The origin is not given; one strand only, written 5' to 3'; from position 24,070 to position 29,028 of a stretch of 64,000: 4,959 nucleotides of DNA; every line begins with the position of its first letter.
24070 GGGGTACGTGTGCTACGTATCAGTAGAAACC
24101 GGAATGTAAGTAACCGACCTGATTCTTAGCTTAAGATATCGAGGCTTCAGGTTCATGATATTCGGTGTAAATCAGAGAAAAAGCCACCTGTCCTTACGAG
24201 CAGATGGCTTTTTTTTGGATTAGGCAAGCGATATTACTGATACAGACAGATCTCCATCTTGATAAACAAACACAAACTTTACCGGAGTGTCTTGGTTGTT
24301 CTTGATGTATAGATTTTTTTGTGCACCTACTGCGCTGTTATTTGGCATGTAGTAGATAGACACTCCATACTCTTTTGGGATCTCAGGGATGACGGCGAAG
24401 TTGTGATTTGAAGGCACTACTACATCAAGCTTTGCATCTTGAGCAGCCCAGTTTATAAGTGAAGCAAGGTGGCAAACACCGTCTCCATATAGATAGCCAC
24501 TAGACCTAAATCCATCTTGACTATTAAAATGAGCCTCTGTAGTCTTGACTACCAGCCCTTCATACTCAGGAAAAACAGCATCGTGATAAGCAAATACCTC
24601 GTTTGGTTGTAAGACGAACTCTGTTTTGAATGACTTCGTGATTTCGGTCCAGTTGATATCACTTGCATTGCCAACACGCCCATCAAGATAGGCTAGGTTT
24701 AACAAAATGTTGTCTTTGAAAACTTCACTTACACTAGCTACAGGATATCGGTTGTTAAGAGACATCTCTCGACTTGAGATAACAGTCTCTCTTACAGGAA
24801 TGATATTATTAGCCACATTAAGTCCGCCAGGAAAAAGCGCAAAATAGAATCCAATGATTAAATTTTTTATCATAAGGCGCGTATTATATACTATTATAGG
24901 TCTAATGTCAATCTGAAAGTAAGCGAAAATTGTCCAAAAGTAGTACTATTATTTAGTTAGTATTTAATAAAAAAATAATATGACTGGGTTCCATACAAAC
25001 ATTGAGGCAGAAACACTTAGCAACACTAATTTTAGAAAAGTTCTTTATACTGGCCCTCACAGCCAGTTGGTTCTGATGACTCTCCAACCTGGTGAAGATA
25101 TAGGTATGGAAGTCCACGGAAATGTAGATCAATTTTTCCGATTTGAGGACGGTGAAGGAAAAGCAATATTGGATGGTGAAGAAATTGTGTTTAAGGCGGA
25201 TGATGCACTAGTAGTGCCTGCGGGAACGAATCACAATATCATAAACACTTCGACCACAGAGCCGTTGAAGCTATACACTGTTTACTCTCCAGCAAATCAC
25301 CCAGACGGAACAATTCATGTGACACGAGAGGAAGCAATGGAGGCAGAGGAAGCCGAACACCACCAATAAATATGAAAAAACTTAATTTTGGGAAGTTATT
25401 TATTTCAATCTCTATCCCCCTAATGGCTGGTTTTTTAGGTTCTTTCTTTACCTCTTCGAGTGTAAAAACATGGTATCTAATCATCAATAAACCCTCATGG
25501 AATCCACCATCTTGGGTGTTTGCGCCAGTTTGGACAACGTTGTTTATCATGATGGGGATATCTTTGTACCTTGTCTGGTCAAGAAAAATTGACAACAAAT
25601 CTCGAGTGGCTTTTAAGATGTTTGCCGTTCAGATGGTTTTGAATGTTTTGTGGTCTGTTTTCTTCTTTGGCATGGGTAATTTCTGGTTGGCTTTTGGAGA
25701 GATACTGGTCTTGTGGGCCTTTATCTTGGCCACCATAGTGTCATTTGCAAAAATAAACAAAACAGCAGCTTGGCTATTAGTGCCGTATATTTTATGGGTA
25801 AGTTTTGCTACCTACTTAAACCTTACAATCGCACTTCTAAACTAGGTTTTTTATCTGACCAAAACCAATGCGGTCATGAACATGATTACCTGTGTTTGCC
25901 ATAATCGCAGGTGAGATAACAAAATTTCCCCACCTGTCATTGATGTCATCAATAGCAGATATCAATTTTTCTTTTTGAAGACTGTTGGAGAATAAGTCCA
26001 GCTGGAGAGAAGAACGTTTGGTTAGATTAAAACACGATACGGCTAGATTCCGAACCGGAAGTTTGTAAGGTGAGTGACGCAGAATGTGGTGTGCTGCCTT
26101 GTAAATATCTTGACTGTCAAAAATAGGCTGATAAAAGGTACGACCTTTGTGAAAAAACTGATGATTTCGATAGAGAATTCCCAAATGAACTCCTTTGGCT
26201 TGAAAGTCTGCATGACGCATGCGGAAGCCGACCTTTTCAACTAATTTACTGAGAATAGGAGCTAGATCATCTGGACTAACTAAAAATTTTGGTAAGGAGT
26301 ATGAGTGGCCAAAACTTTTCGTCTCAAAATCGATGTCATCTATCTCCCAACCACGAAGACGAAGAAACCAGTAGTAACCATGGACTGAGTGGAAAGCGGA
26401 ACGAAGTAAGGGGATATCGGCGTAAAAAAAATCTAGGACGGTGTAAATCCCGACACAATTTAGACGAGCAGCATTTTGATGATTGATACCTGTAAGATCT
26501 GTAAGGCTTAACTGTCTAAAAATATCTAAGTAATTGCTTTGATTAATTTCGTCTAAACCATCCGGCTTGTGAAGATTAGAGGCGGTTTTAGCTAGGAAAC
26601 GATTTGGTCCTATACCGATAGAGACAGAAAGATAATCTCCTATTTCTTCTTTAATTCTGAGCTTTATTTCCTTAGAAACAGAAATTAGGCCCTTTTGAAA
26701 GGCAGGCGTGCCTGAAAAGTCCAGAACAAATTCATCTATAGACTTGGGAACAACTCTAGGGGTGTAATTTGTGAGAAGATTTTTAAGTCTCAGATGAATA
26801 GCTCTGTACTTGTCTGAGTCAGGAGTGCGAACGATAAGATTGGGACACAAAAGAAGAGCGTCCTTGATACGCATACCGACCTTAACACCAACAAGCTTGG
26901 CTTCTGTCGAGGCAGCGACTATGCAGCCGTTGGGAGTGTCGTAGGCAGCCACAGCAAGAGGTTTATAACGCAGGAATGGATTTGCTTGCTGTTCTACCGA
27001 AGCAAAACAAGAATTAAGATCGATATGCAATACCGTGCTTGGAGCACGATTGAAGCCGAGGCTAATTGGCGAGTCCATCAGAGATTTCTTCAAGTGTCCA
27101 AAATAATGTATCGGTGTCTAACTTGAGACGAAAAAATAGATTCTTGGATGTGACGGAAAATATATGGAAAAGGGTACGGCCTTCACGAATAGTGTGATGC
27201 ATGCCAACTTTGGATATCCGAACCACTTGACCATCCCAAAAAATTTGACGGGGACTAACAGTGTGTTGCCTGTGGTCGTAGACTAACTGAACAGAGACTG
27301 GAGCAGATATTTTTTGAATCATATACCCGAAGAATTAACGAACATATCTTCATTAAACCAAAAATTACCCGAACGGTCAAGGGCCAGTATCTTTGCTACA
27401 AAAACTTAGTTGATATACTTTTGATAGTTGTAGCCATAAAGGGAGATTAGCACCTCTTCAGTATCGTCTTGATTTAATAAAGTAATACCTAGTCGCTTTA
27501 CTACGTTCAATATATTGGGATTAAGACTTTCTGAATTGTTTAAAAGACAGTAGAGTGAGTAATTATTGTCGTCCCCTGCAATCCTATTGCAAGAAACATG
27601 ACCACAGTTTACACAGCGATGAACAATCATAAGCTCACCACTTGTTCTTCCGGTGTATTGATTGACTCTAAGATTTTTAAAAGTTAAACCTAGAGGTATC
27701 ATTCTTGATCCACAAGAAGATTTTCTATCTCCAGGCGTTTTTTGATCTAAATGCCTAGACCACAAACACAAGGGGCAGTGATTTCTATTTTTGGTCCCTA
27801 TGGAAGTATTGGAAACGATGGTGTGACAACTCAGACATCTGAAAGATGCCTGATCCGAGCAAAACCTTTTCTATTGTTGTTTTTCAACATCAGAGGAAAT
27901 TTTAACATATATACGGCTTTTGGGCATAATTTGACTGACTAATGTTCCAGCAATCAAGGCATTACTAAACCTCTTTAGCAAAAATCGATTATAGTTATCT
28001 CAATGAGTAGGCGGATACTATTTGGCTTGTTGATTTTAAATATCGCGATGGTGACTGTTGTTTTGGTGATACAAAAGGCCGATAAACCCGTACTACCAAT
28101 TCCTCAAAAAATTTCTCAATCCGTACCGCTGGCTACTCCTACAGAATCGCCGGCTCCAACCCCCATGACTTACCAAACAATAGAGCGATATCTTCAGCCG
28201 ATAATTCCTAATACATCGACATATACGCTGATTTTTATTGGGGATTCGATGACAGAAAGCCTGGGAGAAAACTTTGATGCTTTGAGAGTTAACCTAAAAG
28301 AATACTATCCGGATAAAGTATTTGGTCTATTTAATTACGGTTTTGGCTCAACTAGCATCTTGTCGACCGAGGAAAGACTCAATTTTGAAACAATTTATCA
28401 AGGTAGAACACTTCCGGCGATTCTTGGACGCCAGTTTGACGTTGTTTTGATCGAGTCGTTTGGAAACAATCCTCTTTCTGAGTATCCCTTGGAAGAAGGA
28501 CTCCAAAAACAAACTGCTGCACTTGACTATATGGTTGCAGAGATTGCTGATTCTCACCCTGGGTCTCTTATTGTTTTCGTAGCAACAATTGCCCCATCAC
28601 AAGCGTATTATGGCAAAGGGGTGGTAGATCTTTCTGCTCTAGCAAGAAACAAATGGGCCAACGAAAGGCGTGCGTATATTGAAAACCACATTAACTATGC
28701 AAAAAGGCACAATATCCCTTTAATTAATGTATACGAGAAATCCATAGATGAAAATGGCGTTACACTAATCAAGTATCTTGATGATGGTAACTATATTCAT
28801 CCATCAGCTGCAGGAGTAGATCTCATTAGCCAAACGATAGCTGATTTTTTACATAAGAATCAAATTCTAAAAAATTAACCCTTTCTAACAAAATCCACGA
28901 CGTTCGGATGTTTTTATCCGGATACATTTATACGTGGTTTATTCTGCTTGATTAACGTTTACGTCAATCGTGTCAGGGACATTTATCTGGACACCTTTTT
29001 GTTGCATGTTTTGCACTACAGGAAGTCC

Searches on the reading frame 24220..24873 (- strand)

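Call 26: search_protein_families(library=pfam, proteins=[window:24220-24873:-], max_evalue=0.001)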
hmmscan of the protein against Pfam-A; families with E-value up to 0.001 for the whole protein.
window:24220-24873:- (217 aa): 1 family
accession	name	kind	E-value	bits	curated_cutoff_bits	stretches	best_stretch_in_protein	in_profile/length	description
PF04294.18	VanW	-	2e-08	34.2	27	1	85-213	15-129/130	VanW like protein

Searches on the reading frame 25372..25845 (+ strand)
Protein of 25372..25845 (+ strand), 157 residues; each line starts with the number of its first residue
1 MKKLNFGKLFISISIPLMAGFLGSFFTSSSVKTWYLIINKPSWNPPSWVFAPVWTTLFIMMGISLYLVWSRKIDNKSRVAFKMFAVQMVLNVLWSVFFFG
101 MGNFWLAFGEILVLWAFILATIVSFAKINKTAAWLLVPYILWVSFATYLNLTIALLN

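Call 26: search_protein_families(library=pfam, proteins=[window:25372-25845:+], max_evalue=0.001)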
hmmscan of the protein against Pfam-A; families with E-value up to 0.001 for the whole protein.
window:25372-25845:+ (157 aa): 1 family
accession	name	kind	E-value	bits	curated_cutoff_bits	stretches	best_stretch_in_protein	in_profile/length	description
PF03073.20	TspO_MBR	-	3.4e-51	173.3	24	1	13-154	2-144/145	TspO/MBR family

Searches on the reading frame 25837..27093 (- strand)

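Call 26: search_protein_families(library=pfam, proteins=[window:25837-27093:-], max_evalue=0.001)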
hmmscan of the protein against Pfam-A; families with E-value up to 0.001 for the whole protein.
window:25837-27093:- (418 aa): 2 families
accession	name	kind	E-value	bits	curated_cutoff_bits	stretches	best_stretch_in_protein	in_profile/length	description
PF00817.25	IMS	-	1.2e-36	126.2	23.2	1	24-173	1-148/148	impB/mucB/samB family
PF11799.13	IMS_C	-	9.4e-17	61.9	20.7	1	259-367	2-109/109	impB/mucB/samB family C-terminal domain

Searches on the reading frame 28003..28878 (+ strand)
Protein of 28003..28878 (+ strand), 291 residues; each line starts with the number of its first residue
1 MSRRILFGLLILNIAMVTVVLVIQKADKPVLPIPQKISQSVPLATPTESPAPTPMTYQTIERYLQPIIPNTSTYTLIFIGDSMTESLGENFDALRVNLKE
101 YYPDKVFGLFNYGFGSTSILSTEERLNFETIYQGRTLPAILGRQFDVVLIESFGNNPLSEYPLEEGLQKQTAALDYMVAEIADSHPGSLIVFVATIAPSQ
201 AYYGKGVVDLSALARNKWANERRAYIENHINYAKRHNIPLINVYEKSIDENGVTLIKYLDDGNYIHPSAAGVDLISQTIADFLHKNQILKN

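Call 27: search_protein_families(library=pfam, proteins=[window:28003-28878:+], max_evalue=0.001)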
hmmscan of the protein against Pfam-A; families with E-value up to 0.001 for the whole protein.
window:28003-28878:+ (291 aa): 1 family
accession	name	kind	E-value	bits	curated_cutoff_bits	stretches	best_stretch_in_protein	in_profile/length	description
PF13472.12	Lipase_GDSL_2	-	4.5e-10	40.7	32.9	1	78-272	1-176/178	GDSL-like Lipase/Acylhydrolase family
